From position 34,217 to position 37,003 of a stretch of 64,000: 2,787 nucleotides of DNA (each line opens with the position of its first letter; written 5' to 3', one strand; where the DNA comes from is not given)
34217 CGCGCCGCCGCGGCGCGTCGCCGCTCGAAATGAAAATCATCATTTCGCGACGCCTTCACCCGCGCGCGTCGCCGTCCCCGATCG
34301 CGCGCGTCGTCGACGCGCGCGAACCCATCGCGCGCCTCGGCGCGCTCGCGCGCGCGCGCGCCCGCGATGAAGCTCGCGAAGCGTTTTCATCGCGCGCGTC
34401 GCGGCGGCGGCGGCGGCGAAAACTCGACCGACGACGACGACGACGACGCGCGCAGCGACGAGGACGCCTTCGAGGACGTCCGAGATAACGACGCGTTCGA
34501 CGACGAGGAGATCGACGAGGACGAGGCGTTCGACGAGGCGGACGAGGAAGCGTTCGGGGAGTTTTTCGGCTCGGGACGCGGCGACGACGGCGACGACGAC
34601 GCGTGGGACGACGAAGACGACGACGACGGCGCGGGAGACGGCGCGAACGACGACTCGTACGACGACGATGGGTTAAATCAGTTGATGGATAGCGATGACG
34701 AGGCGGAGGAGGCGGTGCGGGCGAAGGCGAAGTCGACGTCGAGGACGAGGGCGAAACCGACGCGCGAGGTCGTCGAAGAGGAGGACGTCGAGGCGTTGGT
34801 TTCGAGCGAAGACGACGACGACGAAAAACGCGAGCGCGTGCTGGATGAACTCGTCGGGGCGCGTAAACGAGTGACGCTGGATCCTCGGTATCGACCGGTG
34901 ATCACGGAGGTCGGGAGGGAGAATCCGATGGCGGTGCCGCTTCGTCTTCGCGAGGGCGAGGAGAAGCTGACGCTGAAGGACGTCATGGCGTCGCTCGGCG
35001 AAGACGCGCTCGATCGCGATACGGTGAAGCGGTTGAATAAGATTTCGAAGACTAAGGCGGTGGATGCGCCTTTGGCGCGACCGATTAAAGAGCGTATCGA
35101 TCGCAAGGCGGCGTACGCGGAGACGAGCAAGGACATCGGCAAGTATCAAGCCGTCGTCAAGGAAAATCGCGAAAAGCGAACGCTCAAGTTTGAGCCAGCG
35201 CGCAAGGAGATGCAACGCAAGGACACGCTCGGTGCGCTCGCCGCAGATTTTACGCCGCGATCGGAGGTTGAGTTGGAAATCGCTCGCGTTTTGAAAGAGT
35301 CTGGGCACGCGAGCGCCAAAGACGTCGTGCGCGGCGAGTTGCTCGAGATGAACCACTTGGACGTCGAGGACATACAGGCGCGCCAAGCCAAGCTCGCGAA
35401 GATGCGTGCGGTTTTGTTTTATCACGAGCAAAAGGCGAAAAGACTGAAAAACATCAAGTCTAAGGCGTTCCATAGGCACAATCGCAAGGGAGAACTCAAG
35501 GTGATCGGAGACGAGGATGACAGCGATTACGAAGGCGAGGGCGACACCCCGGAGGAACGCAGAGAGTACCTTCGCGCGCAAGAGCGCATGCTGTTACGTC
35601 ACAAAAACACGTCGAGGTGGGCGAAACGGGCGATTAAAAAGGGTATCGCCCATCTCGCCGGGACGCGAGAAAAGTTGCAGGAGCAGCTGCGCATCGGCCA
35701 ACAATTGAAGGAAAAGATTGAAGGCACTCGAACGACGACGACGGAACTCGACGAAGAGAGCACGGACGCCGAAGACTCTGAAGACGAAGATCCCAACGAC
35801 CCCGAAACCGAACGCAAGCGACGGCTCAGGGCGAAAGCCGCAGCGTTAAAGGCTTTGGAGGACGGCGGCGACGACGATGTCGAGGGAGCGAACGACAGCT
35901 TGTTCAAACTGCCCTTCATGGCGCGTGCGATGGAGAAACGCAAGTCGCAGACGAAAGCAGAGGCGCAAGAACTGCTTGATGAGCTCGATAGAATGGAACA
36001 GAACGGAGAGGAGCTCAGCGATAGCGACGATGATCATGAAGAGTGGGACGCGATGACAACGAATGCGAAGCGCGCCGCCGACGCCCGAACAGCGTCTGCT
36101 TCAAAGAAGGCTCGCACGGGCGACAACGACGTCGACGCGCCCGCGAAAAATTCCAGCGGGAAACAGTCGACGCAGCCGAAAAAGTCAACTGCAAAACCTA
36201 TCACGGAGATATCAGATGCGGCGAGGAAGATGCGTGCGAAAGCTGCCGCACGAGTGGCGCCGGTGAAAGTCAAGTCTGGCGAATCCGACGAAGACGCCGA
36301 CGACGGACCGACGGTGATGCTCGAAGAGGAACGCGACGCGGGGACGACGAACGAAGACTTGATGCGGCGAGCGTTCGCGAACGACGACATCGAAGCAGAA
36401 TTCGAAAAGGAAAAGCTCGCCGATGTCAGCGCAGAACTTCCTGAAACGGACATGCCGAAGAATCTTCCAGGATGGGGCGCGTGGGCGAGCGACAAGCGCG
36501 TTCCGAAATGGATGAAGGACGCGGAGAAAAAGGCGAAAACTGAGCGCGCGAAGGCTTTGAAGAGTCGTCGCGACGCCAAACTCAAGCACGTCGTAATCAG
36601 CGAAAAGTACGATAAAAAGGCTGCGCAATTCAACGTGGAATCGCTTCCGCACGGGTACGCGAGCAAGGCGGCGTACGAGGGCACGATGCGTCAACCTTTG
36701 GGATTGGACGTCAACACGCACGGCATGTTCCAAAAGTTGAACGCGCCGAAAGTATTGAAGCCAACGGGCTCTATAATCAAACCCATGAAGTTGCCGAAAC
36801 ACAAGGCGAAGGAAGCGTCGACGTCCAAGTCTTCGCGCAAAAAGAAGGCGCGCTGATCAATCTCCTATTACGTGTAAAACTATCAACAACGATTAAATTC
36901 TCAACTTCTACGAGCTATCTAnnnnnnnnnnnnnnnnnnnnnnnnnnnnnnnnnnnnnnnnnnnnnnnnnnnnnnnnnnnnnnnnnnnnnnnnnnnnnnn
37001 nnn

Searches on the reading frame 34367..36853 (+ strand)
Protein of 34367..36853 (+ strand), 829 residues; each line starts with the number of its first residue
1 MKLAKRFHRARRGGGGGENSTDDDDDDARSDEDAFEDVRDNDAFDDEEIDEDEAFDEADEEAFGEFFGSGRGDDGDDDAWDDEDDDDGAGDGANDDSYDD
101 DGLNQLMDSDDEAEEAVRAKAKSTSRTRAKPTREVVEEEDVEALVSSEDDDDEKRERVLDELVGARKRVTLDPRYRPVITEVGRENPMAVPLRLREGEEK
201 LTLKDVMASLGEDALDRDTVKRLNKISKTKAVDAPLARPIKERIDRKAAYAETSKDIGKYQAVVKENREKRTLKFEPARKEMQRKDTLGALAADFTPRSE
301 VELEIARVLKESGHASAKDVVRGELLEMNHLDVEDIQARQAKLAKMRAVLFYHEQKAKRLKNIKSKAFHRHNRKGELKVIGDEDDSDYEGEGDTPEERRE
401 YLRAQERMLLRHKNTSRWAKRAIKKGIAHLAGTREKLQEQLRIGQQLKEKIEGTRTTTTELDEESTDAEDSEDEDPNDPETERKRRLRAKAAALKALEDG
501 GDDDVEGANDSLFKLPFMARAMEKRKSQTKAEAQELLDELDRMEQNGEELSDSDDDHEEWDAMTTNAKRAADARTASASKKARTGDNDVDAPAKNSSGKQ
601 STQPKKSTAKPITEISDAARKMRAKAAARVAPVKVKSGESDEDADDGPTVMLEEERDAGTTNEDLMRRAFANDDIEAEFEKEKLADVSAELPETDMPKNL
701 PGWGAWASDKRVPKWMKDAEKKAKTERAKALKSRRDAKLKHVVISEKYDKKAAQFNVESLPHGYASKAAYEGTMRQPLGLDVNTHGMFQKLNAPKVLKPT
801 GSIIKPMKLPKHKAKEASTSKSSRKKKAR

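Call 64: search_protein_families(library=pfam, proteins=[window:34367-36853:+], max_evalue=0.00001)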
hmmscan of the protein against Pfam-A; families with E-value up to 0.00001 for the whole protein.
window:34367-36853:+ (829 aa): 1 family
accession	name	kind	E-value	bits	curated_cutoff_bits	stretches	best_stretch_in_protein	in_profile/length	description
PF04615.18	Utp14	-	4.7e-136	455.7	30.2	2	178-553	22-395/731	Utp14 protein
